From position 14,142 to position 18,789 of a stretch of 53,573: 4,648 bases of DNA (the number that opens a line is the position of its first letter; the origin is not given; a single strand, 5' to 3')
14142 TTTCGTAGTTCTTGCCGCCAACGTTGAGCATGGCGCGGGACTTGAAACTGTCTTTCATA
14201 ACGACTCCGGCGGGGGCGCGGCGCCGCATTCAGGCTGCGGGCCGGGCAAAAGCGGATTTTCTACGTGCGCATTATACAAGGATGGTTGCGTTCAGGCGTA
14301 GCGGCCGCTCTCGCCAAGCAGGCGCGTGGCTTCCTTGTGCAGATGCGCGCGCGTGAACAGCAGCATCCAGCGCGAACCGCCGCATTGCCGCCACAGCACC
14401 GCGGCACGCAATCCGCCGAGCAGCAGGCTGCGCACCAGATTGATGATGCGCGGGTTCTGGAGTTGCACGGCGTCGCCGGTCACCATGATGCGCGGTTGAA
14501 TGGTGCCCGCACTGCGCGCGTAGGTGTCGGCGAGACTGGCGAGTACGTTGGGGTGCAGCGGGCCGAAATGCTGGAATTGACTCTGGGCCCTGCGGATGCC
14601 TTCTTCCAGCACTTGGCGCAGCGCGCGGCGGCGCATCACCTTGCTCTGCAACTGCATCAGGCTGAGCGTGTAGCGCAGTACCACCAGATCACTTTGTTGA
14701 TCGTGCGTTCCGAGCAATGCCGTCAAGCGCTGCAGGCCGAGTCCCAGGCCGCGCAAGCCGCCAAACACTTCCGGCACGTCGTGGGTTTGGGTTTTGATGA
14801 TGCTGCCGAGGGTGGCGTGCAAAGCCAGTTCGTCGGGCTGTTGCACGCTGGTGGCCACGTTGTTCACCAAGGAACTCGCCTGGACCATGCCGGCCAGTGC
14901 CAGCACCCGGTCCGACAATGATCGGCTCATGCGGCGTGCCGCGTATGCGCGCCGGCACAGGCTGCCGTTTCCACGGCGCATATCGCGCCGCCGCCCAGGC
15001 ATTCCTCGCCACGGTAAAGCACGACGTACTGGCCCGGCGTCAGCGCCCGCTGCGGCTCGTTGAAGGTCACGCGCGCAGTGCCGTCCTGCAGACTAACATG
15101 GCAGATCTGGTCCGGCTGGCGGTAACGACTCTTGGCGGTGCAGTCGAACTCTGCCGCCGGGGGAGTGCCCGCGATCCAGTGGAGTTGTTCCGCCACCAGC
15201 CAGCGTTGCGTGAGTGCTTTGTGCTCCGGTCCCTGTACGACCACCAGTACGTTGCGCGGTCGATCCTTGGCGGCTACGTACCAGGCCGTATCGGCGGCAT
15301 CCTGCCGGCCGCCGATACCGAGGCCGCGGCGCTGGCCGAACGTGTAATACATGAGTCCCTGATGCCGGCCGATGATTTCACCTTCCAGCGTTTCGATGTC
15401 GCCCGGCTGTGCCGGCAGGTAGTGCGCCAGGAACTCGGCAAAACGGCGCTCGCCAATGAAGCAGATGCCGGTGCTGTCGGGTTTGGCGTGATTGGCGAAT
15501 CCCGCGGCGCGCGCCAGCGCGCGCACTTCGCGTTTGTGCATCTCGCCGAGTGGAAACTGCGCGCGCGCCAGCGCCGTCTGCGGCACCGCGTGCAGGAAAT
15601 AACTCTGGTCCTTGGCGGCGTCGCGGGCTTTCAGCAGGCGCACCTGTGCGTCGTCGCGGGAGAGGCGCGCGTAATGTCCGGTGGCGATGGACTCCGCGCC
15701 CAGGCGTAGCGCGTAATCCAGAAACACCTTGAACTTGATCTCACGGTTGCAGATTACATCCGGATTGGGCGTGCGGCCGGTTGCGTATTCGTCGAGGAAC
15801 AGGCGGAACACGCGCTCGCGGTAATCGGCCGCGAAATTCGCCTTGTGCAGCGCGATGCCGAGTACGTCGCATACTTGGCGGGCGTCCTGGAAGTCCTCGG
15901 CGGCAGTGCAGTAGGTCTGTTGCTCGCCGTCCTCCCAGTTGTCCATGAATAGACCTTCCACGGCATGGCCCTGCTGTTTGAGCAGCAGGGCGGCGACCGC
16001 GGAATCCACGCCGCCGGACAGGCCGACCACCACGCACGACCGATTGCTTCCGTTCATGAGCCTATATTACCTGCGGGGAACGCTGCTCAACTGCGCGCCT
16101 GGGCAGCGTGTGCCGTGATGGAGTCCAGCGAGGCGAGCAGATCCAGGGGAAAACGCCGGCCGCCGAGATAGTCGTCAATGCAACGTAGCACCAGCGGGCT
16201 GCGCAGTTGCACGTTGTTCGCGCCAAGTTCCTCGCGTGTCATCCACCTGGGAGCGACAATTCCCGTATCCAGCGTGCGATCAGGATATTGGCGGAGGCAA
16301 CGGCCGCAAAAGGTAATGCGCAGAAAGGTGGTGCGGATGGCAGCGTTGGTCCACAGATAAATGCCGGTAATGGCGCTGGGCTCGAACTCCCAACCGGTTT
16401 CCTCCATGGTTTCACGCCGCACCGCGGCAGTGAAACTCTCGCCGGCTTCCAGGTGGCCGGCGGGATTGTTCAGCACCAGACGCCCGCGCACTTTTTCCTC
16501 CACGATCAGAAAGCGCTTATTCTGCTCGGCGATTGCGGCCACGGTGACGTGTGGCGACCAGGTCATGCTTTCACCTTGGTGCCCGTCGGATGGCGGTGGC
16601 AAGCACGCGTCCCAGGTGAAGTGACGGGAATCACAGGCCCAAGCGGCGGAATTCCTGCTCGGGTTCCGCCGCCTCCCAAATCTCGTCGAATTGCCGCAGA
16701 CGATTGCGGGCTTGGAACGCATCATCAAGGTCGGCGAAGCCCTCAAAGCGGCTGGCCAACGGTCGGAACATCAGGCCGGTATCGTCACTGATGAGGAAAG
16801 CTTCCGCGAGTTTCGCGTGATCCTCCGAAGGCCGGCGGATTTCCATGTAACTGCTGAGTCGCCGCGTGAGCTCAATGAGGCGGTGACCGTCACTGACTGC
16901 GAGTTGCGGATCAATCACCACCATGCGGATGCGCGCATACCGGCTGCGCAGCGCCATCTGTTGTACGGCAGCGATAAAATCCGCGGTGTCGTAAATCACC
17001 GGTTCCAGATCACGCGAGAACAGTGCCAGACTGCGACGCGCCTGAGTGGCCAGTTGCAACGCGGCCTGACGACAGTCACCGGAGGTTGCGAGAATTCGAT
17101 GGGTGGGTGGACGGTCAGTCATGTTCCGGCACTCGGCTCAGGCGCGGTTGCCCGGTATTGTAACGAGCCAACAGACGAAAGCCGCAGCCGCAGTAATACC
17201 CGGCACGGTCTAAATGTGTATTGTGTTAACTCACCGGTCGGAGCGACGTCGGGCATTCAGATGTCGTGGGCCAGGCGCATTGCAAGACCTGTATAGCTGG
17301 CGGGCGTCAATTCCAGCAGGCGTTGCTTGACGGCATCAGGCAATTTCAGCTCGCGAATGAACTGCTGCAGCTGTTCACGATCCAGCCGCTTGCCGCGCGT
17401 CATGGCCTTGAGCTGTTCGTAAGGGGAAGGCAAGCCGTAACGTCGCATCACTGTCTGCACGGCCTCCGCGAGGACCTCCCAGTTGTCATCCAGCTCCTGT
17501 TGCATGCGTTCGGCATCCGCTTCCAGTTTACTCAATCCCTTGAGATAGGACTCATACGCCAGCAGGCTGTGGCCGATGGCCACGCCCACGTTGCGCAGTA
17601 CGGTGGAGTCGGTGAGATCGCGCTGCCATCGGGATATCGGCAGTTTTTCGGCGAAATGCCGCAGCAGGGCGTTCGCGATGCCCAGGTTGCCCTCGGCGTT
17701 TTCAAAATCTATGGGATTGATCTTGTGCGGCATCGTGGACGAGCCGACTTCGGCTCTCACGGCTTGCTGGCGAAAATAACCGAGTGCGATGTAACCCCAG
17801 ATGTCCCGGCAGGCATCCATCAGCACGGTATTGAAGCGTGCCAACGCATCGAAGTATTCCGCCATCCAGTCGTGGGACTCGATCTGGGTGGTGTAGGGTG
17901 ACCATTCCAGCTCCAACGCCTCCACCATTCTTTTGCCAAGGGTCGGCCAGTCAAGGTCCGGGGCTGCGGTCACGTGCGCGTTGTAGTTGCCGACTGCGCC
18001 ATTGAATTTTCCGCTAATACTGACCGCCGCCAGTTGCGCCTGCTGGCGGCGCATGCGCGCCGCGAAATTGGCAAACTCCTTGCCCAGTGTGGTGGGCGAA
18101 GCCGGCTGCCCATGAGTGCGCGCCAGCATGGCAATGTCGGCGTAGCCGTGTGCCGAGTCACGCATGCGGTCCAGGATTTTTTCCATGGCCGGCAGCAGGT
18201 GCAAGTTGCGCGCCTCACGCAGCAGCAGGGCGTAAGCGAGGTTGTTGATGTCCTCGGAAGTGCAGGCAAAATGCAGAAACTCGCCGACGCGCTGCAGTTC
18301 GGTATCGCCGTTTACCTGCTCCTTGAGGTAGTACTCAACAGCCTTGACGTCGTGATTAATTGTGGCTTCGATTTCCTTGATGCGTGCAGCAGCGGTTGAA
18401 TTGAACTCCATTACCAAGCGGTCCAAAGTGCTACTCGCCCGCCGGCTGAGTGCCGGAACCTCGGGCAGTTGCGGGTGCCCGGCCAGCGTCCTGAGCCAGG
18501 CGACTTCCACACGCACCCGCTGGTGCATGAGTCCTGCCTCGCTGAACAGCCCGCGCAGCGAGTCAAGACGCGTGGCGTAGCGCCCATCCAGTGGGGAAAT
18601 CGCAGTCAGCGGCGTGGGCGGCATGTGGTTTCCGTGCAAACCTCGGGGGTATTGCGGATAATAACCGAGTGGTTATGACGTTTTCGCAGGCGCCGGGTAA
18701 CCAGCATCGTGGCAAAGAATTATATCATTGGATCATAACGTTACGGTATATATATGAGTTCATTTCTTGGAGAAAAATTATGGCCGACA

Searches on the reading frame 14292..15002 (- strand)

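Call 26: search_protein_families(library=pfam, proteins=[window:14292-15002:-], max_evalue=0.001)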
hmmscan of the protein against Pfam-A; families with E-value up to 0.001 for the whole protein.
window:14292-15002:- (236 aa): 1 family
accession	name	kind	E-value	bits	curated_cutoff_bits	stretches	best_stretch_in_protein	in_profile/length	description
PF04356.17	DUF489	-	4.8e-57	193.5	26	1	31-222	1-191/192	Protein of unknown function (DUF489)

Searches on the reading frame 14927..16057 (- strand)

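Call 26: search_protein_families(library=pfam, proteins=[window:14927-16057:-], max_evalue=0.001)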
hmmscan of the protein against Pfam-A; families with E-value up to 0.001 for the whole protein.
window:14927-16057:- (376 aa): 5 families
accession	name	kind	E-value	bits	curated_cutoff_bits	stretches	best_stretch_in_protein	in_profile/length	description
PF03054.22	tRNA_Me_trans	-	3.1e-76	256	20.6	1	9-202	3-201/202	tRNA methyl transferase HUP domain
PF20258.4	tRNA_Me_trans_C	-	1.9e-24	86.2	20.6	1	287-359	4-77/77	Aminomethyltransferase beta-barrel domain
PF20259.3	tRNA_Me_trans_M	-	7.2e-21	74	27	1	208-275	2-66/66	tRNA methyl transferase PRC-barrel domain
PF02540.23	NAD_synthase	-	1.2e-07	31.5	21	1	5-77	17-83/242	NAD synthase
PF06508.19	QueC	-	0.0001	22.3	22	1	9-202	2-186/210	Queuosine biosynthesis protein QueC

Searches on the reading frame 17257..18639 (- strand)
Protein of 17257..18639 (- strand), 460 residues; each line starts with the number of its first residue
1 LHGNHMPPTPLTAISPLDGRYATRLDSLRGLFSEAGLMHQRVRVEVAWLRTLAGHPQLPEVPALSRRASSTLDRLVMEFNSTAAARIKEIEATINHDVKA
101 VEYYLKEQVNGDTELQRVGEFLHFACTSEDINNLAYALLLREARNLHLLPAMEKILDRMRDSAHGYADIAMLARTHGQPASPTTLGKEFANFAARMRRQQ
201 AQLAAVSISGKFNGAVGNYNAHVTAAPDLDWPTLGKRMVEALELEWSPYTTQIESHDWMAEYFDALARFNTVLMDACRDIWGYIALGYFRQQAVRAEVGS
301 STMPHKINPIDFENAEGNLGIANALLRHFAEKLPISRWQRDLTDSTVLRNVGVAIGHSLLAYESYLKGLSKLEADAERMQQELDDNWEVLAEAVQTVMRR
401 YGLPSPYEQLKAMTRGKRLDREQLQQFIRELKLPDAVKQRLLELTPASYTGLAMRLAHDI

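Call 25: search_protein_families(library=pfam, proteins=[window:17257-18639:-], max_evalue=0.001)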
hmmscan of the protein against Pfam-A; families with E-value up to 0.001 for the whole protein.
window:17257-18639:- (460 aa): 2 families
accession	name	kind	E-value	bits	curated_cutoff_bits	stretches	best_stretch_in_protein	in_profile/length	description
PF00206.25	Lyase_1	-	3.5e-56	191.3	27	1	19-317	1-305/312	Lyase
PF08328.16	ASL_C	-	4.7e-51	172.1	35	1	336-450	1-115/115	Adenylosuccinate lyase C-terminal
